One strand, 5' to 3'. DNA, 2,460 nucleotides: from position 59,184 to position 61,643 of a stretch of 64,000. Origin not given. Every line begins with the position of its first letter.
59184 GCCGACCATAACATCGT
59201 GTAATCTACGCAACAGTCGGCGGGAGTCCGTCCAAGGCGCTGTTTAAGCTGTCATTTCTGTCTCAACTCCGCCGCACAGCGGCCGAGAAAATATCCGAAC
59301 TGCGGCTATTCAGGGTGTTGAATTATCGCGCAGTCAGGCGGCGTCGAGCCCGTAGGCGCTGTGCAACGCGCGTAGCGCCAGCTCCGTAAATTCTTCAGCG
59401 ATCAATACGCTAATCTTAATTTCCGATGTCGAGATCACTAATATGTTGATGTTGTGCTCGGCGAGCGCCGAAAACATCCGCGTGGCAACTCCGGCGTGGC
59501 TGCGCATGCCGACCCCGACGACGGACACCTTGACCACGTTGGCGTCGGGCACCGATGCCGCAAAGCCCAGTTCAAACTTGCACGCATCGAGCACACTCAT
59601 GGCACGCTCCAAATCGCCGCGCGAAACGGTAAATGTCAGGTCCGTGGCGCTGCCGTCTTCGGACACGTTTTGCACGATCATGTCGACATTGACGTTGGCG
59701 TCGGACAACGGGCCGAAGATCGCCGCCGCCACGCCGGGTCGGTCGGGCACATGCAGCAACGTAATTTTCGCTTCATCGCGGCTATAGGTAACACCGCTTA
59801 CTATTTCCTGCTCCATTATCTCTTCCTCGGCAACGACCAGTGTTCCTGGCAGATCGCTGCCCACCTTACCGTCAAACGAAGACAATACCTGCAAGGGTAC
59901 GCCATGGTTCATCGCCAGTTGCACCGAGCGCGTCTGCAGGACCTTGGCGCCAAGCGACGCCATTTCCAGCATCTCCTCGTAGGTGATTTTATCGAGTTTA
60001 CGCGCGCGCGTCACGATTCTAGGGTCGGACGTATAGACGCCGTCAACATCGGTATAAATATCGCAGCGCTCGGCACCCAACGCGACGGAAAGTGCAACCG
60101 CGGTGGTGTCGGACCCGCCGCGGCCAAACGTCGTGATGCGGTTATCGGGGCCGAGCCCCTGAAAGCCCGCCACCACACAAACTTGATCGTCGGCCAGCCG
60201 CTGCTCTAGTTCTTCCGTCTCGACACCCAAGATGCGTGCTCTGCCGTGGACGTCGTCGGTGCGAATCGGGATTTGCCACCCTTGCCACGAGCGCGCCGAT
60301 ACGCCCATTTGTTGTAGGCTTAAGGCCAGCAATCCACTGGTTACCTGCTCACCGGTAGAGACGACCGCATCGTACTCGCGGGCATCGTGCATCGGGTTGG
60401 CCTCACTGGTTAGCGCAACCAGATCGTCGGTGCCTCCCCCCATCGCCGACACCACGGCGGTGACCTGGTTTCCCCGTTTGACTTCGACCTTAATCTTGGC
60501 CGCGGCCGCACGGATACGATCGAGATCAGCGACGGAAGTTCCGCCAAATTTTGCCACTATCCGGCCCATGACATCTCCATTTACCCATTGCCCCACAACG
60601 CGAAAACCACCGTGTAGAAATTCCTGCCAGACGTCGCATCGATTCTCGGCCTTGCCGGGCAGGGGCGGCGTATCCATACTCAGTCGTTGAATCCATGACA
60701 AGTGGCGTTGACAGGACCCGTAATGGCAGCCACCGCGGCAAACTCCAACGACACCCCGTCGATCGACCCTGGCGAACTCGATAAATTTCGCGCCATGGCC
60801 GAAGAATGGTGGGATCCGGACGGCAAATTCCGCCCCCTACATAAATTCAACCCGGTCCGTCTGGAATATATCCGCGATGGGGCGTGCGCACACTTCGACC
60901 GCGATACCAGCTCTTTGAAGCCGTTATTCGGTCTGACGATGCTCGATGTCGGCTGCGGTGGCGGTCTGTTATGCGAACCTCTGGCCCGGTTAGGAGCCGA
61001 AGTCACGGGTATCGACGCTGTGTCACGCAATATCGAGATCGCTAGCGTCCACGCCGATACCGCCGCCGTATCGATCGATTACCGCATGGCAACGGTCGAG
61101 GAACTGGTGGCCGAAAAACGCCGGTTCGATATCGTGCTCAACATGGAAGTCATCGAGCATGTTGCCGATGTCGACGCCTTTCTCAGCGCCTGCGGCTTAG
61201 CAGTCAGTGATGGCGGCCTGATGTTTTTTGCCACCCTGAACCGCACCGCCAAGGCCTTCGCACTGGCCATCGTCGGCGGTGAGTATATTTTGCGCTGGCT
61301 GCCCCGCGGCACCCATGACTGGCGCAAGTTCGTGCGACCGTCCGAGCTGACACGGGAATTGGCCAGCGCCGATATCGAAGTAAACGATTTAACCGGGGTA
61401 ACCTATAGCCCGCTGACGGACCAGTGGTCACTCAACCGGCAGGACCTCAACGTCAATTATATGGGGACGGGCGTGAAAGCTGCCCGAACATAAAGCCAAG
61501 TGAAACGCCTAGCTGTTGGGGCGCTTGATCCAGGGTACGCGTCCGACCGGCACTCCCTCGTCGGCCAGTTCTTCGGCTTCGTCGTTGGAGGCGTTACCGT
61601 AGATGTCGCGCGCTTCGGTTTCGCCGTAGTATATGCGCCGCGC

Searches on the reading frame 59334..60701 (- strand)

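Call 30: search_protein_families(library=pfam, max_evalue=1e-8, proteins=[window:59334-60701:-])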
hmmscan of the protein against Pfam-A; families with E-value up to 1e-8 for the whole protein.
window:59334-60701:- (455 aa): 4 families
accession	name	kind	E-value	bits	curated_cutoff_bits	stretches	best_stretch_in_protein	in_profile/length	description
PF00696.33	AA_kinase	-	3.8e-47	161.4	24.9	1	47-273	2-233/234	Amino acid kinase family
PF22468.2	ACT_9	-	2.3e-36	123.8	27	2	392-449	1-60/61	ACT domain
PF13840.12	ACT_7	-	7.1e-23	80.7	27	1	387-448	4-65/65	ACT domain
PF01842.31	ACT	-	3.3e-22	78.3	27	1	315-373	4-63/66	ACT domain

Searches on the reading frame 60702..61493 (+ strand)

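Call 30: search_protein_families(library=pfam, max_evalue=1e-8, proteins=[window:60702-61493:+])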
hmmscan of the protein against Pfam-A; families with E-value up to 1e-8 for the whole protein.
window:60702-61493:+ (263 aa): 5 families
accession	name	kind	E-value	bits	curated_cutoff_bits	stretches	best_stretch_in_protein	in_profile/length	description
PF13489.12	Methyltransf_23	-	8e-20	71.6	27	1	79-227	25-161/164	Methyltransferase domain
PF08241.18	Methyltransf_11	-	8e-18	65.3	21.2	1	81-176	1-95/95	Methyltransferase domain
PF13649.12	Methyltransf_25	-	1.2e-14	55.2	27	1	81-172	2-97/97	Methyltransferase domain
PF08242.18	Methyltransf_12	-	5e-11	43.6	30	1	81-173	1-97/98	Methyltransferase domain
PF13847.12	Methyltransf_31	-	6.1e-11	42.6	27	1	77-198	4-116/145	Methyltransferase domain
